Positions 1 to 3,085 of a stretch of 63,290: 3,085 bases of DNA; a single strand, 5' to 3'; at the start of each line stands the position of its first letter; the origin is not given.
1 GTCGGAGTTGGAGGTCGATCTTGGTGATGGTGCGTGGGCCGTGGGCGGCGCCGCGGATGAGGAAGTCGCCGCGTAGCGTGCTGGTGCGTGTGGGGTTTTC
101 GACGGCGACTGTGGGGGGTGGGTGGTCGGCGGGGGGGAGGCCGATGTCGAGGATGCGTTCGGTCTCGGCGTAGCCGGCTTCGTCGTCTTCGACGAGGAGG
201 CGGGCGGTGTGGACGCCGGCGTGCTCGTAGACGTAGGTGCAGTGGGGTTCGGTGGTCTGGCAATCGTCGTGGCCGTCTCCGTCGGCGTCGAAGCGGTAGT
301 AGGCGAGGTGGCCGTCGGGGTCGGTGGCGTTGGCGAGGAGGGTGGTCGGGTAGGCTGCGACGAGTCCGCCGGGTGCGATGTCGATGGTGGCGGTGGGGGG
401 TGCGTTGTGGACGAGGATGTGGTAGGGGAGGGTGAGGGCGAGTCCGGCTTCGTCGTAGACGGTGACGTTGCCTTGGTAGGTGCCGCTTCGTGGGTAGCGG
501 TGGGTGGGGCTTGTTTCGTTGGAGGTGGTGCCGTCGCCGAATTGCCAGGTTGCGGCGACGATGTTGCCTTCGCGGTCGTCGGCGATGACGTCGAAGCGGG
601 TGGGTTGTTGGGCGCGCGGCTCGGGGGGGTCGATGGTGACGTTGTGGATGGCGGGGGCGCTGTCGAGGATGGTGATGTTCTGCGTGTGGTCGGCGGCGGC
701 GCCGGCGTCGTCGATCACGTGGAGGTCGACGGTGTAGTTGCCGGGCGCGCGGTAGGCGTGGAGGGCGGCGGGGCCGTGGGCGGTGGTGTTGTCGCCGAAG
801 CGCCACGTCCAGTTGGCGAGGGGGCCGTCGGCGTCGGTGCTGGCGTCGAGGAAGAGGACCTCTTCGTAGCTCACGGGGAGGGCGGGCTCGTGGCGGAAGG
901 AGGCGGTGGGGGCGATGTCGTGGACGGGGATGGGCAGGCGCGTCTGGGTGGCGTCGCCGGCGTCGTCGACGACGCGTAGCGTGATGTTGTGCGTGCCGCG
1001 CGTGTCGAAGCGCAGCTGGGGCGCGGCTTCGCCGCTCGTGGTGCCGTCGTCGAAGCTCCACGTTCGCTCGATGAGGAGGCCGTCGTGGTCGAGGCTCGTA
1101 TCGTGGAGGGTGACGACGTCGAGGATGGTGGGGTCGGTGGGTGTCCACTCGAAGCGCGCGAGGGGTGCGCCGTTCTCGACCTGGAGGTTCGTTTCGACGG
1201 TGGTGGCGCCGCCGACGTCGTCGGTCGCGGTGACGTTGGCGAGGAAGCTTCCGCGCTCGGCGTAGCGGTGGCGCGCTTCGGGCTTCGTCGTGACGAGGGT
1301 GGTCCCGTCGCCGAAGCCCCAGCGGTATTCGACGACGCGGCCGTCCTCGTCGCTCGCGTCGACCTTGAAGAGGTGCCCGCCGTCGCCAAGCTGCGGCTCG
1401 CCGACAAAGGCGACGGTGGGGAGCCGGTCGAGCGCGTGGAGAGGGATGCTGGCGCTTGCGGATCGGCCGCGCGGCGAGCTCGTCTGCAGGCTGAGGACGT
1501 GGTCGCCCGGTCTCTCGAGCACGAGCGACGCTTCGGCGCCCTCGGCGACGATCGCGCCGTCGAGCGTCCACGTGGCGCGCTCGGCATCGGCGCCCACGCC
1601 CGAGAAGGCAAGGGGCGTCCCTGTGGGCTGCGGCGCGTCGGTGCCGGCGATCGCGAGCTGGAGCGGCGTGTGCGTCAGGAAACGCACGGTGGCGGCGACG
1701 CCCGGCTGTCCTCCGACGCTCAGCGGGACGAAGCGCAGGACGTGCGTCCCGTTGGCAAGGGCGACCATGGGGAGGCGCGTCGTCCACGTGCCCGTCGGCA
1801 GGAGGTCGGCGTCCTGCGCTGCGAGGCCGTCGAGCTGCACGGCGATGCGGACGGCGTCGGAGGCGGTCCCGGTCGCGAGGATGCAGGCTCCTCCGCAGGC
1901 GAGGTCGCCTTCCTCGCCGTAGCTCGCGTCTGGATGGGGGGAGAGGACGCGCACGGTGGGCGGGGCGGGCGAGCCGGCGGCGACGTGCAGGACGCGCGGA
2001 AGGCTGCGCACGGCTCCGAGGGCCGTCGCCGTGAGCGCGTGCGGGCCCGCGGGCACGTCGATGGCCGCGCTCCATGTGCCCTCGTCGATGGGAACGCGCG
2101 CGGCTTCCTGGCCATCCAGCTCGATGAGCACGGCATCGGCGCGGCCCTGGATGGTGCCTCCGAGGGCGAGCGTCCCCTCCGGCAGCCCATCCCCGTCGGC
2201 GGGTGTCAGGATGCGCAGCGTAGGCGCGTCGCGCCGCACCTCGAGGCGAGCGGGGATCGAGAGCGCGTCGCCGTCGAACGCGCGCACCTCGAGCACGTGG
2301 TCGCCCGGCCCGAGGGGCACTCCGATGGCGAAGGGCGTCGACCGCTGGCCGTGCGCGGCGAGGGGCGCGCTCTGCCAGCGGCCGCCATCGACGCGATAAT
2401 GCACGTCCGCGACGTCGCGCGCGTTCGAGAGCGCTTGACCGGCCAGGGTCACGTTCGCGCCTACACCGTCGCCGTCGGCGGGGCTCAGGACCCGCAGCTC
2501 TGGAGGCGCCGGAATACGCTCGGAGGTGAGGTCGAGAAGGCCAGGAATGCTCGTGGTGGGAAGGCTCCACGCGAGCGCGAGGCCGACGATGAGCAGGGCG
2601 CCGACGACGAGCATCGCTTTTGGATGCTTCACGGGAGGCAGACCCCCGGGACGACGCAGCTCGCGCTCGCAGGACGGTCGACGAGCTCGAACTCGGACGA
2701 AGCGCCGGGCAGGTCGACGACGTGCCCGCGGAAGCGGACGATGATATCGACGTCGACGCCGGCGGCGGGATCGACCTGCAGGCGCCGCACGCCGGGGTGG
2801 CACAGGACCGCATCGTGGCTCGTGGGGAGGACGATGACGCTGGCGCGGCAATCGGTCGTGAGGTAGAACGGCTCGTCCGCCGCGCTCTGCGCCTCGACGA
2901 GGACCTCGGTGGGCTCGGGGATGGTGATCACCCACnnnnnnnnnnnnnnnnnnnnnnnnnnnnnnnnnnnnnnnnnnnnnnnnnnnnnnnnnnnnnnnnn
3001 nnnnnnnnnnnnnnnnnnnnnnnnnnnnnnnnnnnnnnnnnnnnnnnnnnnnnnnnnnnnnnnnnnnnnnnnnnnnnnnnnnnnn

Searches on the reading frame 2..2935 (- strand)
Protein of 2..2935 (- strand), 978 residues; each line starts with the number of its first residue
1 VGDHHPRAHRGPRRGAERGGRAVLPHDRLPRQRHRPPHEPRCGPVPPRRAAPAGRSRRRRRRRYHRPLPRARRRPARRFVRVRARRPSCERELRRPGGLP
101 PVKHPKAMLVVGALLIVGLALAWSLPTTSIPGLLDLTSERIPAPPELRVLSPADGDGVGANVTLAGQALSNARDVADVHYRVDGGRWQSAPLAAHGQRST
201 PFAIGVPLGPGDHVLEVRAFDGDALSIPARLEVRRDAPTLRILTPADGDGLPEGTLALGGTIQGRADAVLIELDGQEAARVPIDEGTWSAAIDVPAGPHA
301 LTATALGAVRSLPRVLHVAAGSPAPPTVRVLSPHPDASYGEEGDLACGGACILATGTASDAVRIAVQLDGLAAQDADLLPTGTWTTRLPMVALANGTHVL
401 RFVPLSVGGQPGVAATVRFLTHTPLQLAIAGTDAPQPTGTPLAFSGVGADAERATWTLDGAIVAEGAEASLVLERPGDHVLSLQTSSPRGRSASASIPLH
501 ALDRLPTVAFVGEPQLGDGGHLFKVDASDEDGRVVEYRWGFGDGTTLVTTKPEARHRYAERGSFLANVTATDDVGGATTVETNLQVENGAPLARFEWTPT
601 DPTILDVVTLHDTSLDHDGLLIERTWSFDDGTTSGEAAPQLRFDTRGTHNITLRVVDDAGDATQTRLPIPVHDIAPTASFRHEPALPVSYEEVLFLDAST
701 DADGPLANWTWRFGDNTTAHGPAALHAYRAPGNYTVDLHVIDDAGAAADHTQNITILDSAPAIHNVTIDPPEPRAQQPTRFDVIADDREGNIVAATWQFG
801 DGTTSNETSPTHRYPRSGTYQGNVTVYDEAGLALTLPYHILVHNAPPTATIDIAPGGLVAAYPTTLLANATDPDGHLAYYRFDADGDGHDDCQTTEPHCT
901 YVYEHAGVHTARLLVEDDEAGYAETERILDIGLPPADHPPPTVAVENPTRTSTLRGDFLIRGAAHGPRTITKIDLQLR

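Call 58: search_protein_families(library=pfam, proteins=[window:2-2935:-], max_evalue=0.001)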
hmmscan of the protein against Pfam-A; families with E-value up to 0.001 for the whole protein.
window:2-2935:- (978 aa): 7 families
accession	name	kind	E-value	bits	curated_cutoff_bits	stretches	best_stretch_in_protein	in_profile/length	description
PF18911.6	PKD_4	-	1.2e-63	211.6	27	5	696-755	24-84/85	PKD domain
PF00801.26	PKD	-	4.4e-57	190.5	23.5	5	518-579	12-74/80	PKD domain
PF17957.7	Big_7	-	7.1e-16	59.1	24.1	0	145-192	1-44/70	Bacterial Ig domain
PF06832.18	BiPBP_C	-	1.1e-07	32.1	26.8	0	437-486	30-81/90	Penicillin-Binding Protein C-terminus Family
PF22352.2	K319L-like_PKD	-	2e-07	31.4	27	0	695-756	15-84/84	K319L-like, PKD domain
PF09136.16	Glucodextran_B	-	2.6e-07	30.9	27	0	238-305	1-65/83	Glucodextranase, domain B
PF19077.6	Big_13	-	1.5e-06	29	27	0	355-402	34-81/102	Bacterial Ig-like domain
